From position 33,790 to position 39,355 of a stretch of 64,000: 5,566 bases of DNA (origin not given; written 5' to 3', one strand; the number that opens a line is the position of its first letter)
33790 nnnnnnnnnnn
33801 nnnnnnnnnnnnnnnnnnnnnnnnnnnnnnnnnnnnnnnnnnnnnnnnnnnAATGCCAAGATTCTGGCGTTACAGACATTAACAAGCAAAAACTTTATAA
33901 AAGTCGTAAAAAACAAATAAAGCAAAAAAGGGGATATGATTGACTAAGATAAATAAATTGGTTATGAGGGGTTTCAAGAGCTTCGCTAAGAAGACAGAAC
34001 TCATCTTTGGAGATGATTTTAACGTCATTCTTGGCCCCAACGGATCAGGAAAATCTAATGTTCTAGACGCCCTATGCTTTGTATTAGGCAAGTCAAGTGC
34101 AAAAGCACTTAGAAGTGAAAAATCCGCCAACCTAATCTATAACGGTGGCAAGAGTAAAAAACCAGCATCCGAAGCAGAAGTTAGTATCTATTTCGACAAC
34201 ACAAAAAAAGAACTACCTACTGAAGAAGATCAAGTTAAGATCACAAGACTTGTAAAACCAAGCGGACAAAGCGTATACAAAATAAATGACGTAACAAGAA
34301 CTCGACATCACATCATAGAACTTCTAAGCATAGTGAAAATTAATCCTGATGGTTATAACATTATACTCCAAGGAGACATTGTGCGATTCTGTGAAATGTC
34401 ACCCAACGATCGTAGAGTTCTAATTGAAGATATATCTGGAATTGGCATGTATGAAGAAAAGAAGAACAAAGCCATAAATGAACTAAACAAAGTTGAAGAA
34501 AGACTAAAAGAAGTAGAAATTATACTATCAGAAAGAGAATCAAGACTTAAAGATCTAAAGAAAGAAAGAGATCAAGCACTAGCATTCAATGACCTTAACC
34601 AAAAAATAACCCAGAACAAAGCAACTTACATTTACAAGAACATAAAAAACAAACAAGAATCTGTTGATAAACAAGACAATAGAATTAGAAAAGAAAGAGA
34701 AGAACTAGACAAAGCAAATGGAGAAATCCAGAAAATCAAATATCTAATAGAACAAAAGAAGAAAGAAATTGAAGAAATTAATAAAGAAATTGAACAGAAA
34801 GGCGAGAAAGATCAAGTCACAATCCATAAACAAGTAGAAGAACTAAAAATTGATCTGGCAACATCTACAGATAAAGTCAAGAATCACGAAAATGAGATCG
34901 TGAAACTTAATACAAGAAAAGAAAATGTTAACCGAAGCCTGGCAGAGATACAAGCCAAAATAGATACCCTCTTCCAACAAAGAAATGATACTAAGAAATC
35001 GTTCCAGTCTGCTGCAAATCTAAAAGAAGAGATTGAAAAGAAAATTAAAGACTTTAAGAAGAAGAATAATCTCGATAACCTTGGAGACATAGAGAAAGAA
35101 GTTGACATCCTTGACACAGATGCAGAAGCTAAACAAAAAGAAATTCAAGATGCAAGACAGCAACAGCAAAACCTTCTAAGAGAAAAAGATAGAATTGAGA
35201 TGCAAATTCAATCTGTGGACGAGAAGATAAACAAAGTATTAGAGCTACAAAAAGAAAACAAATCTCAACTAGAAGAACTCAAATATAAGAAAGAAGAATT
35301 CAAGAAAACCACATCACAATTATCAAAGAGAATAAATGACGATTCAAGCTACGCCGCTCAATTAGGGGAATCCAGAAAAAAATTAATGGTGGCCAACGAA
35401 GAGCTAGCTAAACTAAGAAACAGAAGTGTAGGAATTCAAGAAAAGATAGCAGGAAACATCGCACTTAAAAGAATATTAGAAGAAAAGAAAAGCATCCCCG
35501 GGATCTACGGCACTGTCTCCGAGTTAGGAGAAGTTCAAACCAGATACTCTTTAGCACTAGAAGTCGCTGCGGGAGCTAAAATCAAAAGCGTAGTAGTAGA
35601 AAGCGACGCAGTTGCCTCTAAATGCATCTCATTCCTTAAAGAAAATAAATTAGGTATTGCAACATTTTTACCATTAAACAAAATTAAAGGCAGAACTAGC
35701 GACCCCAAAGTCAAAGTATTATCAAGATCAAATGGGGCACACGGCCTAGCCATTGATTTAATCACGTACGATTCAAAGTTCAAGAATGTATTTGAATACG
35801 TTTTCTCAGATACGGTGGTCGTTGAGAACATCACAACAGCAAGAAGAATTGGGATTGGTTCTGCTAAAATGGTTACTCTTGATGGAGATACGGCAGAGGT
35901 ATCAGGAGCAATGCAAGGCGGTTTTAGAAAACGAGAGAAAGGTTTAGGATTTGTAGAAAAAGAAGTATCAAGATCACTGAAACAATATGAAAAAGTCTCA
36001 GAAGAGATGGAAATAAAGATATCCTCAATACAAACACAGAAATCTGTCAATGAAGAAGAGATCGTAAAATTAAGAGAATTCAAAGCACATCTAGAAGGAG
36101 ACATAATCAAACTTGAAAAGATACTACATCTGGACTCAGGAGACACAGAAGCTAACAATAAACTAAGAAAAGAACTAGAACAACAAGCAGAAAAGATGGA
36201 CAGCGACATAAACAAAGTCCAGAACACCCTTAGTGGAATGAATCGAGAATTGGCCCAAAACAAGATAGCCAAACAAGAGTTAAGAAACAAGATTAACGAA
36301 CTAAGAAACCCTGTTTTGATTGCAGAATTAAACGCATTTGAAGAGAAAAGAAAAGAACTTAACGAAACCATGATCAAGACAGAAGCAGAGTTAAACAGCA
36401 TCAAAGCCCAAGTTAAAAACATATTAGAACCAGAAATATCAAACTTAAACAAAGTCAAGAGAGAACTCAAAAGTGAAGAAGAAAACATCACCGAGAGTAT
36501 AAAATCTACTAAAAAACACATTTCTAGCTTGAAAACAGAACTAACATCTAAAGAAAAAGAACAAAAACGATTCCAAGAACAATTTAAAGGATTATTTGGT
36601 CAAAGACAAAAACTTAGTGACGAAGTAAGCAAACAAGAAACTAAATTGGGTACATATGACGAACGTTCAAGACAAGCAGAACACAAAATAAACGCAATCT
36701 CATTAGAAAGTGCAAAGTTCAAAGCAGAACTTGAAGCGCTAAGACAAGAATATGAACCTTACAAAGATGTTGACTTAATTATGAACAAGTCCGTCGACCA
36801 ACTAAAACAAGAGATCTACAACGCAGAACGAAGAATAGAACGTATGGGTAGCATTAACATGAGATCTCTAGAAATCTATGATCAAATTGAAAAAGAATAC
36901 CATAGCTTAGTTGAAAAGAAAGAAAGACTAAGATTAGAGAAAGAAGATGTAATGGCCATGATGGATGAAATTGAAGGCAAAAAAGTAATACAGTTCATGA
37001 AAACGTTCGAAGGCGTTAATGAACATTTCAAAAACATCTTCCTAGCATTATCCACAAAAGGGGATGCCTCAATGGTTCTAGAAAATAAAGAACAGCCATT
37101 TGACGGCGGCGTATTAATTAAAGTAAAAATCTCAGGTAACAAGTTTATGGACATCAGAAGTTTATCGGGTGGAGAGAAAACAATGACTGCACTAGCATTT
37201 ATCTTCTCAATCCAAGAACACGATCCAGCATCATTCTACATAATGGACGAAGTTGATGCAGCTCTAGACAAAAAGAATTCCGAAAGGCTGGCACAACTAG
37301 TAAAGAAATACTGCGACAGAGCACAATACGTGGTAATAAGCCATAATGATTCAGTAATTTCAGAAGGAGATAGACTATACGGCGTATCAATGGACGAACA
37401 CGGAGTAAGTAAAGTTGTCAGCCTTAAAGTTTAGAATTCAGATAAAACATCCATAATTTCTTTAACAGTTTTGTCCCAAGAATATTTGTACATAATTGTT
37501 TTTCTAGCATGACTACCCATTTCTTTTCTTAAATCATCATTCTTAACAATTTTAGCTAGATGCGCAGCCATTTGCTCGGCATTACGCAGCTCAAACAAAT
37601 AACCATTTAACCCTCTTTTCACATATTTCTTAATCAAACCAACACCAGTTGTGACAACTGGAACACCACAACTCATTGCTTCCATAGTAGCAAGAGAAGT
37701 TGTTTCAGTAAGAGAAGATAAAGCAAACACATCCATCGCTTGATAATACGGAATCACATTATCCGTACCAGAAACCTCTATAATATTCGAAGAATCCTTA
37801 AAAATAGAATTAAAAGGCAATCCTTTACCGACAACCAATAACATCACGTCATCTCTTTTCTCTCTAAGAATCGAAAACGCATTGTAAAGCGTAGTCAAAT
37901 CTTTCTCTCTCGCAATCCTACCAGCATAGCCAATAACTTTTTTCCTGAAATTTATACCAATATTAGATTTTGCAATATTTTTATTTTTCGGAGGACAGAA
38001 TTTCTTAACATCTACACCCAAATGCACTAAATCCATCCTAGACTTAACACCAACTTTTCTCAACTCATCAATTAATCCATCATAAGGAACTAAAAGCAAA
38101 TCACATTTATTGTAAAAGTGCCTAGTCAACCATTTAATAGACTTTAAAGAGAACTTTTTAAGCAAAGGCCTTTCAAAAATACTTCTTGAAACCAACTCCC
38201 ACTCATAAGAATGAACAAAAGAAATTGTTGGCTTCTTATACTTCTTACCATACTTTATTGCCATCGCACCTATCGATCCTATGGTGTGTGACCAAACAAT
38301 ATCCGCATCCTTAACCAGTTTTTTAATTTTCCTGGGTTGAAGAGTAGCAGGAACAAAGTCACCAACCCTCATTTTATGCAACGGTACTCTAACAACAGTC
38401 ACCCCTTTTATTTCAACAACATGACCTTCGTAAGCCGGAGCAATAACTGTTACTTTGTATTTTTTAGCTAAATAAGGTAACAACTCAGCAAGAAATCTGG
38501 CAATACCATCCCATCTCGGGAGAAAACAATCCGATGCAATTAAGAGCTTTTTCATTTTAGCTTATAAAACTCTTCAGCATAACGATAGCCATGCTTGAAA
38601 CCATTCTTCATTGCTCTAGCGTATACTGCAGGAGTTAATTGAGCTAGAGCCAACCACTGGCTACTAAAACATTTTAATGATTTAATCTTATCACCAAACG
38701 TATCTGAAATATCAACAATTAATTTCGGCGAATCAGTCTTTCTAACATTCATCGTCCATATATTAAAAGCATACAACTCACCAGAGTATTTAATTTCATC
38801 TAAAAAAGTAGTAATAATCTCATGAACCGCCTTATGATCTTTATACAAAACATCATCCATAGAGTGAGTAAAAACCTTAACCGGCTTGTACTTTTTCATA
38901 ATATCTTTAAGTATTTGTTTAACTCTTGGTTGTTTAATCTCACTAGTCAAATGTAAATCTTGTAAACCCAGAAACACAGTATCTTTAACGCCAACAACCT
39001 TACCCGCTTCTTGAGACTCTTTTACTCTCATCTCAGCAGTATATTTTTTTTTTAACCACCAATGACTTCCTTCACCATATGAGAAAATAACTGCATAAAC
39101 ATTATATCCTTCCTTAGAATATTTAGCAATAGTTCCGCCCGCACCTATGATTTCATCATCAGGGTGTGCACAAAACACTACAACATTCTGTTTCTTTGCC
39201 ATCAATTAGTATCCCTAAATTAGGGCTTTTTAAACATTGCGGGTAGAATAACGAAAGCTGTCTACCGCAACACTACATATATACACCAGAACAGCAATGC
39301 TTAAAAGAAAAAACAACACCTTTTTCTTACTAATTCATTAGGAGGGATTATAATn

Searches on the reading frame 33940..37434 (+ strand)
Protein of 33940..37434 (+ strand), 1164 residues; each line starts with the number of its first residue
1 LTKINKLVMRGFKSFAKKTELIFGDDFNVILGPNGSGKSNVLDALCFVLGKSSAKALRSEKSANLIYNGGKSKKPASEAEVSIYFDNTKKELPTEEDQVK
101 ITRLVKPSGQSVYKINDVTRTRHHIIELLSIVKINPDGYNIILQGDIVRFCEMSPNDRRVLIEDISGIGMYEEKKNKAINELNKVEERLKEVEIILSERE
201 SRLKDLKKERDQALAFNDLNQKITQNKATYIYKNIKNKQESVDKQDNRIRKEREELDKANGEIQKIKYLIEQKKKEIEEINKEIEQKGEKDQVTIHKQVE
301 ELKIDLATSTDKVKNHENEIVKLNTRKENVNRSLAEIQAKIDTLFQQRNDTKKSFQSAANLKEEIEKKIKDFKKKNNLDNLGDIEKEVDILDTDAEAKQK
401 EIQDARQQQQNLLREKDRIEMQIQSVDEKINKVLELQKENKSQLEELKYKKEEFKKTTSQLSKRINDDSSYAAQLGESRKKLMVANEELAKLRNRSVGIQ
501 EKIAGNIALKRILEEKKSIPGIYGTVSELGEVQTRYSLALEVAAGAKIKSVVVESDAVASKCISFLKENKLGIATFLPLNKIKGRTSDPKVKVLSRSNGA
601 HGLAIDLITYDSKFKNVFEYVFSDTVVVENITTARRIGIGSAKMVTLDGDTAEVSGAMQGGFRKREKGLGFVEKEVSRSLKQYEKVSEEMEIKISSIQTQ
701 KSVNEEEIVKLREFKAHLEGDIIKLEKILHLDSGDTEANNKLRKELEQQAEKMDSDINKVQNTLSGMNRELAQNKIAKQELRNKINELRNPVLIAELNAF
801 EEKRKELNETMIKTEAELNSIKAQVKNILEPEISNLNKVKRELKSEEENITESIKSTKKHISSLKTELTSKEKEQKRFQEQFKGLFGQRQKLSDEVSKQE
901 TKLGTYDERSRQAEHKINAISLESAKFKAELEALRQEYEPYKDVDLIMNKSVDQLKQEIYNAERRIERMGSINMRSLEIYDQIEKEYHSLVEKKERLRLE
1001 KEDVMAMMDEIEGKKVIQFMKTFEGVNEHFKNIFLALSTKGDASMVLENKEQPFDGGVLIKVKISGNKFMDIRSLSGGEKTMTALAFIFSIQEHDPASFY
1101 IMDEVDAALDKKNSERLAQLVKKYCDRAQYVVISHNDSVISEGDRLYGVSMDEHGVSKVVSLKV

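Call 15: search_protein_families(library=pfam, proteins=[window:33940-37434:+], max_evalue=0.001)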
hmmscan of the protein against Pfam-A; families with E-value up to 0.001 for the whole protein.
window:33940-37434:+ (1164 aa): 6 families
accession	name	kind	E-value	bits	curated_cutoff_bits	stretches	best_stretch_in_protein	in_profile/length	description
PF02463.25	SMC_N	-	1.3e-46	159.3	40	1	4-1157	2-219/220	RecF/RecN/SMC N terminal domain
PF06470.18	SMC_hinge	-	4.1e-32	111.4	22.5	1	520-637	2-115/116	SMC proteins Flexible Hinge Domain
PF13476.12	AAA_23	-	2.7e-16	61.2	27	1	6-226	1-177/201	AAA domain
PF13304.12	AAA_21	-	2.3e-10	41.5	27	2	27-86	1-66/304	AAA domain, putative AbiEii toxin, Type IV TA system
PF13175.12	AAA_15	-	1.6e-05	25.2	32.1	1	3-501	2-307/374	AAA ATPase domain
PF13555.12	AAA_29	-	0.00011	22.3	27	1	27-52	24-49/61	P-loop containing region of AAA domain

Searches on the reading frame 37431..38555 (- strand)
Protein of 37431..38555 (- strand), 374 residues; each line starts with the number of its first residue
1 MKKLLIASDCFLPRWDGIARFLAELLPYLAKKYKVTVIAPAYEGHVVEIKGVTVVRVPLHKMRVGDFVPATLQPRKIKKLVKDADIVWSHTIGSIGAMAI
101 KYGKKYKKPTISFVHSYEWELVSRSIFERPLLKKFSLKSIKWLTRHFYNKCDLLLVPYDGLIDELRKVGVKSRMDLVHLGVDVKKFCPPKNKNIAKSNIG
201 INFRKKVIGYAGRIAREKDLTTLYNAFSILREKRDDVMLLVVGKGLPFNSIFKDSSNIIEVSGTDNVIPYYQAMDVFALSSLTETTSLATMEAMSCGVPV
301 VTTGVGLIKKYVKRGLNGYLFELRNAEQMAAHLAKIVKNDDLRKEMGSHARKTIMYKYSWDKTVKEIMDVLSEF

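Call 15: search_protein_families(library=pfam, proteins=[window:37431-38555:-], max_evalue=0.001)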
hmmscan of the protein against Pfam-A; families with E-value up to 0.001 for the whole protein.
window:37431-38555:- (374 aa): 6 families
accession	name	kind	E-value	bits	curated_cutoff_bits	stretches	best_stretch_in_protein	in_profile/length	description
PF00534.26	Glycos_transf_1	-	1.1e-29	103.6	26.4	1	196-352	6-171/172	Glycosyl transferases group 1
PF13692.12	Glyco_trans_1_4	-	3.3e-27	95.9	27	1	206-339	2-142/142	Glycosyl transferases group 1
PF13439.12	Glyco_transf_4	-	2e-20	73.9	28.5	1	16-184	2-169/170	Glycosyltransferase Family 4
PF13524.12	Glyco_trans_1_2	-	6.2e-08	33.1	25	1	283-369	60-144/144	Glycosyl transferase-like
PF13579.12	Glyco_trans_4_4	-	1.1e-07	32.8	29.7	1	17-180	2-158/158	Glycosyl transferase 4-like domain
PF20706.3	GT4-conflict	-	0.00075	19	26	0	273-366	281-384/385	Family 4 Glycosyltransferase in conflict systems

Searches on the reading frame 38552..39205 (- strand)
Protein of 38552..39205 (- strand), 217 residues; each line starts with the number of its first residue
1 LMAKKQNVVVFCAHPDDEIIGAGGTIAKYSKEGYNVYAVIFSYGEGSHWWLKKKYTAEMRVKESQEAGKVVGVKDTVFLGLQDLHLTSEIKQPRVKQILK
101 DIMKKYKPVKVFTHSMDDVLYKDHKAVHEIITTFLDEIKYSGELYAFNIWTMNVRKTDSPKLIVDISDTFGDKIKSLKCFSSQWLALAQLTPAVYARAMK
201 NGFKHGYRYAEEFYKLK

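Call 15: search_protein_families(library=pfam, proteins=[window:38552-39205:-], max_evalue=0.001)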
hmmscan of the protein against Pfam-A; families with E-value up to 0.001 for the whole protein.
window:38552-39205:- (217 aa): 1 family
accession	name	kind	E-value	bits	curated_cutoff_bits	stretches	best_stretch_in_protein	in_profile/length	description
PF02585.22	PIG-L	-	5e-26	92.2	28.2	1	9-133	1-127/129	GlcNAc-PI de-N-acetylase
